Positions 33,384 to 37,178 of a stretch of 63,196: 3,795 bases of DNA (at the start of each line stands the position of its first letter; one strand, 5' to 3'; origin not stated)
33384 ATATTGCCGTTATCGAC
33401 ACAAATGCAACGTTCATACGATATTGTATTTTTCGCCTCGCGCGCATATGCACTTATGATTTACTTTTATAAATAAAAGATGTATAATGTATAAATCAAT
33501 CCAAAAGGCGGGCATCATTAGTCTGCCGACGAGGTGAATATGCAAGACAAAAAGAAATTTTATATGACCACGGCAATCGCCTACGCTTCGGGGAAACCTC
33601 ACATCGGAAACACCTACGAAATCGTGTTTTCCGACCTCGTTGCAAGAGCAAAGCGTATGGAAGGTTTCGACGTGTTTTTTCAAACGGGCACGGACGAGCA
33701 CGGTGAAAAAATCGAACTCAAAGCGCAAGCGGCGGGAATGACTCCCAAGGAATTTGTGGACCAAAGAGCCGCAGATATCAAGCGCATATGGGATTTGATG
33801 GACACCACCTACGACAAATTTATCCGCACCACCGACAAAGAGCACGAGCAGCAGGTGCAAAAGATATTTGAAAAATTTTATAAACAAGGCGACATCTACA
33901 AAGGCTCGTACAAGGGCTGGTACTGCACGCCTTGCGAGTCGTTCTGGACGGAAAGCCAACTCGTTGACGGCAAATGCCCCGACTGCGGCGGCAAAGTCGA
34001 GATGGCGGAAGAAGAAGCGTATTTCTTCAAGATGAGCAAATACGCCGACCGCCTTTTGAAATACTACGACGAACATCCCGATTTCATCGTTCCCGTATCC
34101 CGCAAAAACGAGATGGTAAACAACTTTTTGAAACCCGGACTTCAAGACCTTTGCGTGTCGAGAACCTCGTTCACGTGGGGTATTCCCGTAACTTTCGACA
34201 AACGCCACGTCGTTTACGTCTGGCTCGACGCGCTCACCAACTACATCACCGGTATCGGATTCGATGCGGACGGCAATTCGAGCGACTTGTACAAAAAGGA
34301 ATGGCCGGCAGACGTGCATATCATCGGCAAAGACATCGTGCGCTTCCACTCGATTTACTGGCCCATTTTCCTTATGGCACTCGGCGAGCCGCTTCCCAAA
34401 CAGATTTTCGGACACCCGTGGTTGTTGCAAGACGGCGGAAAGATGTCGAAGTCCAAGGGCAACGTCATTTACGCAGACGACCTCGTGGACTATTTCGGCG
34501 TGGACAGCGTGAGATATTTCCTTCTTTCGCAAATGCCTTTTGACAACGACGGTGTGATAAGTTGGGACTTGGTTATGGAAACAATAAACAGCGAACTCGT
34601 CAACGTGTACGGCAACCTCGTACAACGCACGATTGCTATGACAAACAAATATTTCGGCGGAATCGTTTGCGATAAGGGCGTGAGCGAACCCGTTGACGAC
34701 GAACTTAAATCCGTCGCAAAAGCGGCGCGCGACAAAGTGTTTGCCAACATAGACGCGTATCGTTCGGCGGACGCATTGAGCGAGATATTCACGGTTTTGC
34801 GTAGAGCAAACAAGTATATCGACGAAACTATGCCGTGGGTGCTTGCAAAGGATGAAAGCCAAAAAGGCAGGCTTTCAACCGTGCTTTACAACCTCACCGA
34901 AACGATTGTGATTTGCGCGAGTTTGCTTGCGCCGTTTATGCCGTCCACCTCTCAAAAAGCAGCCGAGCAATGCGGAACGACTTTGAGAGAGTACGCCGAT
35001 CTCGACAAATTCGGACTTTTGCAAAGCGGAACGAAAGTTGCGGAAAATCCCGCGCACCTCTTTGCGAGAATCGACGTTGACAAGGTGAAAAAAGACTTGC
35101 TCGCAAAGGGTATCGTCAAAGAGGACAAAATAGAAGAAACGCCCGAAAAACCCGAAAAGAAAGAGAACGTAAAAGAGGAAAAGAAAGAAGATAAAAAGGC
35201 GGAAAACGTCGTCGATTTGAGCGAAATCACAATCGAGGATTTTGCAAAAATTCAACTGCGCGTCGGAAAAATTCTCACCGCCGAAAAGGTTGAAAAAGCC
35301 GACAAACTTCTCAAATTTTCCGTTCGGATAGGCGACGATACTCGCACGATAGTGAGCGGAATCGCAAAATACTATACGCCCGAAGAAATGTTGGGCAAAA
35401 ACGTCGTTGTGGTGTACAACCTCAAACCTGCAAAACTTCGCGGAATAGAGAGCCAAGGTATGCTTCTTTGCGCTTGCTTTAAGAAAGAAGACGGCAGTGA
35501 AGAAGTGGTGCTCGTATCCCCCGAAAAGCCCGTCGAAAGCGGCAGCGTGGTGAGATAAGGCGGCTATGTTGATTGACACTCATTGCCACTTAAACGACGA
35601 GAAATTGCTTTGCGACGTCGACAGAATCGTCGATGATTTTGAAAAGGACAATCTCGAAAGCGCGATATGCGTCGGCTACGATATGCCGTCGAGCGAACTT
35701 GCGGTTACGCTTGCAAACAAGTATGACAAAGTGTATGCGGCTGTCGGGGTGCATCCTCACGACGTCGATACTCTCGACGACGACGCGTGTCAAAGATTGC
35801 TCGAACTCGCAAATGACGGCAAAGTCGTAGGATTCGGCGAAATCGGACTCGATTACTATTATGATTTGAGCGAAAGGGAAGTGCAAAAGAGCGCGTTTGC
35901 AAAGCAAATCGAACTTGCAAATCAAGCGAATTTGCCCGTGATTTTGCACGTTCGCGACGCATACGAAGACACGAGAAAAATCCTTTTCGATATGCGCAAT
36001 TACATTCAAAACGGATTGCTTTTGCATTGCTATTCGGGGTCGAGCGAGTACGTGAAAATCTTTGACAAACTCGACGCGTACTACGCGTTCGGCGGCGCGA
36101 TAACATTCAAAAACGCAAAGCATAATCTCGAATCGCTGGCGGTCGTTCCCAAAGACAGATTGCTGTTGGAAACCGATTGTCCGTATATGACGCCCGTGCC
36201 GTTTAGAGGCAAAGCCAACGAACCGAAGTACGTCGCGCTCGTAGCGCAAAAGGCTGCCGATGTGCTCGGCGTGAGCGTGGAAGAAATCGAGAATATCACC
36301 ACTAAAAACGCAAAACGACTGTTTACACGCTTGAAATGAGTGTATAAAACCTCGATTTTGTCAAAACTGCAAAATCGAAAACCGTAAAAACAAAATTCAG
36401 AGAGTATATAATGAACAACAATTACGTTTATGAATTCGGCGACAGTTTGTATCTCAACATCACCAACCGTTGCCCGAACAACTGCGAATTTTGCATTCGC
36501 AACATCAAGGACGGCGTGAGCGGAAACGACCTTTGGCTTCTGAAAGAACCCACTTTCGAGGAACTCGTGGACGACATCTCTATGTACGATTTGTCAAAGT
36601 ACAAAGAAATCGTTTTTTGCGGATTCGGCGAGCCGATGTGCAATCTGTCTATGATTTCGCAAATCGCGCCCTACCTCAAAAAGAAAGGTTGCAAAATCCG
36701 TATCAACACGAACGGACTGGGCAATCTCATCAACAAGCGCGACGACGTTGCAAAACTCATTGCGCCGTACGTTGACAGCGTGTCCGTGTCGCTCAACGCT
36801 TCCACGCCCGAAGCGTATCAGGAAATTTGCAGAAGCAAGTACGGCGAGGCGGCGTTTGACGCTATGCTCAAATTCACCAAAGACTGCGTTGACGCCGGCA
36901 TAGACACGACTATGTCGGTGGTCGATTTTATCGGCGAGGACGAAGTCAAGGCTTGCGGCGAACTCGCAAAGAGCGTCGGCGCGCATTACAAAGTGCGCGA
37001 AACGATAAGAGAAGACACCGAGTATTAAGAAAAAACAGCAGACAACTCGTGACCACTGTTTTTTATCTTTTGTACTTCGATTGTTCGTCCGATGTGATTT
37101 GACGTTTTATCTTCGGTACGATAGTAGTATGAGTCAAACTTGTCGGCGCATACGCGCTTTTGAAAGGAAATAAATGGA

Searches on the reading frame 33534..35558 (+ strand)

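Call 72: search_protein_families(library=pfam, proteins=[window:33534-35558:+], max_evalue=0.00001)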
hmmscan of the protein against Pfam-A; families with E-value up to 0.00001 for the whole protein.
window:33534-35558:+ (674 aa): 6 families
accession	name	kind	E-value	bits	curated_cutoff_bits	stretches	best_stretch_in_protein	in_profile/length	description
PF09334.17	tRNA-synt_1g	-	2.5e-111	372.6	20.1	2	151-366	172-390/391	tRNA synthetases class I (M)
PF01588.26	tRNA_bind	-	1.7e-30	105.4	27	1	575-671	1-95/96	Putative tRNA binding domain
PF00133.28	tRNA-synt_1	-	2.6e-29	102.7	22.7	2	4-220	20-244/414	tRNA synthetases class I (I, L, M and V)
PF01406.26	tRNA-synt_1e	-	5.9e-11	42.7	27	0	6-125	9-125/301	tRNA synthetases class I (C) catalytic domain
PF01921.24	tRNA-synt_1f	-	3.2e-10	39.9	27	0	264-336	240-315/360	tRNA synthetases class I (K)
PF19303.5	Anticodon_3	-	2.9e-07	30.9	23.5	1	400-518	26-140/152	Anticodon binding domain of methionyl tRNA ligase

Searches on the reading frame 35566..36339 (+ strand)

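Call 72: search_protein_families(library=pfam, proteins=[window:35566-36339:+], max_evalue=0.00001)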
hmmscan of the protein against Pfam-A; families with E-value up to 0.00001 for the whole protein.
window:35566-36339:+ (257 aa): 1 family
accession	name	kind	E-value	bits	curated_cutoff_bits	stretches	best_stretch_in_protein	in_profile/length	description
PF01026.27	TatD_DNase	-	8.9e-79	264.9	27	1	3-253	1-252/253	TatD related DNase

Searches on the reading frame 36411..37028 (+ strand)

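Call 72: search_protein_families(library=pfam, proteins=[window:36411-37028:+], max_evalue=0.00001)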
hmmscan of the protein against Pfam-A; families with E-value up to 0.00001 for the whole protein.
window:36411-37028:+ (205 aa): 1 family
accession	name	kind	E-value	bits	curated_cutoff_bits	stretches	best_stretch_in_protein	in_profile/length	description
PF04055.27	Radical_SAM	-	9.8e-19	68.6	29.5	1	15-176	1-154/166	Radical SAM superfamily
